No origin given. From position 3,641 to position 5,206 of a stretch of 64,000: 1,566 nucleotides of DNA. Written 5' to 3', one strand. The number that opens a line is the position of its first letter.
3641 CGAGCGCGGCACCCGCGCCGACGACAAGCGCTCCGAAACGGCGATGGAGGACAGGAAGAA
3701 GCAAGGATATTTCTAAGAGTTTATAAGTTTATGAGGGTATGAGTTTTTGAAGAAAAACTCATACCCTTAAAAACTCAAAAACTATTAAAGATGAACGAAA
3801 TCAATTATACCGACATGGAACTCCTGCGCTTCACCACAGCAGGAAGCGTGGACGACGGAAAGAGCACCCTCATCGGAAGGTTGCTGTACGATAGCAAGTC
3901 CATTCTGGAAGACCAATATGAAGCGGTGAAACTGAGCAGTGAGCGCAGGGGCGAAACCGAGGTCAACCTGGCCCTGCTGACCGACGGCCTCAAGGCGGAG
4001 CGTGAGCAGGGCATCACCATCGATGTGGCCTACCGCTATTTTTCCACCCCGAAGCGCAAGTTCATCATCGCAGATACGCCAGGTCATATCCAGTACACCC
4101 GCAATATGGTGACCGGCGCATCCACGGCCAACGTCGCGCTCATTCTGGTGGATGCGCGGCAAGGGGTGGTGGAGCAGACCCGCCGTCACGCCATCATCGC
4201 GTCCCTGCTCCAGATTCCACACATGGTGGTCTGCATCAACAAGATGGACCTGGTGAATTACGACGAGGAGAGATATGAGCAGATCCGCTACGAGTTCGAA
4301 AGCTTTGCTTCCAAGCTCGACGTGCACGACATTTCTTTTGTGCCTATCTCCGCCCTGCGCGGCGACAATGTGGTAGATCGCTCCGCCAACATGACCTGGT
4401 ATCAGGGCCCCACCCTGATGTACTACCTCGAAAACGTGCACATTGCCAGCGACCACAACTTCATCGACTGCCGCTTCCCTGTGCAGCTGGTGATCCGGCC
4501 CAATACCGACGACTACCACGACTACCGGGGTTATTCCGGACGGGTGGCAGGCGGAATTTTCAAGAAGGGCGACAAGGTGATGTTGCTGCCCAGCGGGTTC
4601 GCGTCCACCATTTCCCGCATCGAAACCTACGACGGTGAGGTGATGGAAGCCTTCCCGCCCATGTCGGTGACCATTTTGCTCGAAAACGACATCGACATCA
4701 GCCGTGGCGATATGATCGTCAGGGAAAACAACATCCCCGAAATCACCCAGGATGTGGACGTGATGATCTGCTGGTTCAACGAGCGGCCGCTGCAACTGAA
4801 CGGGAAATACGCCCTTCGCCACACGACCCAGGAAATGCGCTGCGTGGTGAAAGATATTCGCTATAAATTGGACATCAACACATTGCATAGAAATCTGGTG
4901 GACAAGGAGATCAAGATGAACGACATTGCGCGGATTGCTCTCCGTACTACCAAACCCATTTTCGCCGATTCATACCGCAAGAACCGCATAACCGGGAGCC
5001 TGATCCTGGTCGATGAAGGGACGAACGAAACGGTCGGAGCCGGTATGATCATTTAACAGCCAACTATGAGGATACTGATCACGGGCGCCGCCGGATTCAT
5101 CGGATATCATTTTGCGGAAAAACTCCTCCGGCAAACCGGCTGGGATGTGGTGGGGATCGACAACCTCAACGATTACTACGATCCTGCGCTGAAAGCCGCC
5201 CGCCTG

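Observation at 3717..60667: Window-wide class of stuttered-word intergenic hairpins with shared architecture but mostly unrelated sequence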

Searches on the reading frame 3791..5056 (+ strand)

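Call 13: search_protein_families(library=ncbifam, proteins=[window:3791-5056:+])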
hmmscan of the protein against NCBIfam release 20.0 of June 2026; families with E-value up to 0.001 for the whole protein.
window:3791-5056:+ (421 aa): 38 families (the best 25 are shown)
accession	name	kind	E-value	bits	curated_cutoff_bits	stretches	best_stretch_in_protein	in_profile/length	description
NF004035.0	PRK05506.1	subfamily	9.3e-195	648.5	715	1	8-420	21-430/632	bifunctional sulfate adenylyltransferase subunit 1/adenylylsulfate kinase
NF003478.0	PRK05124.1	equivalog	1.9e-180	600.5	590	1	8-420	24-433/475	sulfate adenylyltransferase subunit CysN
TIGR02034.1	CysN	subfamily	7.7e-169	562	336.1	1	12-420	1-406/406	sulfate adenylyltransferase, large subunit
NF008969.0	PRK12317.1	subfamily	3e-83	279.8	502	1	12-421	8-419/426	elongation factor 1-alpha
TIGR00483.1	EF-1_alpha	equivalog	2.8e-74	250.1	540.1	1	12-421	8-420/427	translation elongation factor EF-1 subunit alpha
TIGR00475.1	selB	equivalog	1.7e-28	99.7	242.25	1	57-351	22-294/581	selenocysteine-specific translation elongation factor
NF000766.0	PRK00049.1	subfamily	1.2e-26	93.5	449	1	64-316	50-302/396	elongation factor Tu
NF009372.0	PRK12735.1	subfamily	2.1e-26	92.7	479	1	64-317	50-303/396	elongation factor Tu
NF009373.0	PRK12736.1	subfamily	1.1e-25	90.3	452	1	64-315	50-299/394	elongation factor Tu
TIGR00485.1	EF-Tu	equivalog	5.1e-24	84.7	522.4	1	64-316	50-300/394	elongation factor Tu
TIGR01394.1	TypA_BipA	equivalog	5.4e-15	54.6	757.3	1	19-273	9-243/594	translational GTPase TypA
TIGR03680.1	eif2g_arch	equivalog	1e-14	54.6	514.5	1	16-194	10-185/407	translation initiation factor IF-2 subunit gamma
NF033148.1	tet_protect_M_W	exception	1.5e-14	53.3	1100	1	15-162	7-141/639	TetM/TetW/TetO/TetS family tetracycline resistance ribosomal protection protein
NF003077.0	PRK04000.1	equivalog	2.1e-14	53.5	315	1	15-194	13-189/412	translation initiation factor IF-2 subunit gamma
TIGR01393.1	lepA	equivalog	1.4e-13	50.1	533.9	1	15-164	7-144/595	translation elongation factor 4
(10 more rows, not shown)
